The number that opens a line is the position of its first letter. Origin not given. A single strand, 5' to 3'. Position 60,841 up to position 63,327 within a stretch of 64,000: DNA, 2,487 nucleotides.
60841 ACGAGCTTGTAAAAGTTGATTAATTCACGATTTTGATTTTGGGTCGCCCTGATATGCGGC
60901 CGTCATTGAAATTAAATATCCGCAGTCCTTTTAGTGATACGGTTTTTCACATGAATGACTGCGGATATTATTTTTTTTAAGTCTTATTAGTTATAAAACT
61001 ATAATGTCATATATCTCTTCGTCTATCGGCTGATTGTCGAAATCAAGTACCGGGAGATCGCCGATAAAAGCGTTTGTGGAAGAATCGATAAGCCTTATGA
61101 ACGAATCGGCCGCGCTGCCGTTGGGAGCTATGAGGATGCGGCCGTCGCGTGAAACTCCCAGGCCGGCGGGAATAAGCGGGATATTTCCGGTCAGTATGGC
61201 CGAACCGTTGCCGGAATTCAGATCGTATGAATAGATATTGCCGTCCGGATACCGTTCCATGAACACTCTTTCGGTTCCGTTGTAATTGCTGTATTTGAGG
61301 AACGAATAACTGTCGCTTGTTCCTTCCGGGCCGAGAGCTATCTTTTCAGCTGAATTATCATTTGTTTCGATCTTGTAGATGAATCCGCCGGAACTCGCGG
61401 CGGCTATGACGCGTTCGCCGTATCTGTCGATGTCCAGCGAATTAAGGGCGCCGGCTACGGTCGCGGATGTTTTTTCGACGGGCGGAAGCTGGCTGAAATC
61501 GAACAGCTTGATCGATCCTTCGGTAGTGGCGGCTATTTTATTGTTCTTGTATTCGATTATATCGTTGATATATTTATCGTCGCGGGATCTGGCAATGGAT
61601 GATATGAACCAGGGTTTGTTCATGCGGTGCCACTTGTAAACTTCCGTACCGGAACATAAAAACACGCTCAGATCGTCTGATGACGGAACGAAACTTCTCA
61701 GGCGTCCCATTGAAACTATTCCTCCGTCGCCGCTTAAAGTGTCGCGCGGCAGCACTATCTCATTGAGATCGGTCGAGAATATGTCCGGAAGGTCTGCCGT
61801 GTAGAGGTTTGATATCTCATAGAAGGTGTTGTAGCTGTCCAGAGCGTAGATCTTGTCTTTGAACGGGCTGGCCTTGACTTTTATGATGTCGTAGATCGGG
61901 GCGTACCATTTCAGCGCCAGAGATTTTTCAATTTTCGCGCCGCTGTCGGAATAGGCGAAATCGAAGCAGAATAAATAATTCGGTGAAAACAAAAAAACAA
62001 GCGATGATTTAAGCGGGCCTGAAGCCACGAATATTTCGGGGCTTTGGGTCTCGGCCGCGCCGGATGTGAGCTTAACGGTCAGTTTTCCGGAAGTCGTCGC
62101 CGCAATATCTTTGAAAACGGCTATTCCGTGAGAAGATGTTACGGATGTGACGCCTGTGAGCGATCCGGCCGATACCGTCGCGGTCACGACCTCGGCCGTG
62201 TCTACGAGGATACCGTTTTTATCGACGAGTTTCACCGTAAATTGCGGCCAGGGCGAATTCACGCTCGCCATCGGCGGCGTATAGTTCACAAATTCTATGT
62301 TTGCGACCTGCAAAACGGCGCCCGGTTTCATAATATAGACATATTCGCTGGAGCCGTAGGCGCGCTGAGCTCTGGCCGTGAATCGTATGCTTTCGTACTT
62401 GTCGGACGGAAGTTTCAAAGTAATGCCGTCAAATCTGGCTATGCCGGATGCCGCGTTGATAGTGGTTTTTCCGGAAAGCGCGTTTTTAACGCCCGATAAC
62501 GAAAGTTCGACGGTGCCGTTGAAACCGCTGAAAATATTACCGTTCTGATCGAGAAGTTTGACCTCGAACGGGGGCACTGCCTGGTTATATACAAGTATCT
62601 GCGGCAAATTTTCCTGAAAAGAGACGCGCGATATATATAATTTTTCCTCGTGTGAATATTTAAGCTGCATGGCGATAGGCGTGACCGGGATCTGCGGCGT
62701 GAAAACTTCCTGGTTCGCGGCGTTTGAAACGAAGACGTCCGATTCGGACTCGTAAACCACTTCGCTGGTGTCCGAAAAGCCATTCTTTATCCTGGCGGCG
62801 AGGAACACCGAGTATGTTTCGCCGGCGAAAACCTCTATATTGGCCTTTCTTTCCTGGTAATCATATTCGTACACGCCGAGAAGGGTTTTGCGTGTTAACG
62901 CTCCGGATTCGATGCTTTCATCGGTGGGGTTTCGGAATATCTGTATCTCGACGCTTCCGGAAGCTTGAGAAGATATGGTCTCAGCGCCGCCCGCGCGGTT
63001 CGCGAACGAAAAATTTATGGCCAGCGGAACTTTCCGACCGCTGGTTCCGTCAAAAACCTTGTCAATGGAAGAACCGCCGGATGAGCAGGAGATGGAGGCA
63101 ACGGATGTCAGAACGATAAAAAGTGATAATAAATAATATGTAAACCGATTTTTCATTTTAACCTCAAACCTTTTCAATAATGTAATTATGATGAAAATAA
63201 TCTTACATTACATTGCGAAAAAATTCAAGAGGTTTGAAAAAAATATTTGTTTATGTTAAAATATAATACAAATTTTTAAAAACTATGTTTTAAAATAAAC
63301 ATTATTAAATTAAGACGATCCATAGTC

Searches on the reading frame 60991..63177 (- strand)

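Call 25: search_protein_families(library=pfam, proteins=[window:60991-63177:-], max_evalue=0.01)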
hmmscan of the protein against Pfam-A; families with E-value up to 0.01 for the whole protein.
window:60991-63177:- (728 aa): 1 family
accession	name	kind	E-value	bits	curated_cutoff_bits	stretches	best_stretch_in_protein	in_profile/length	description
PF18565.7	Glyco_hydro2_C5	-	0.00016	22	32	0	314-375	21-84/103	Glycoside hydrolase family 2 C-terminal domain 5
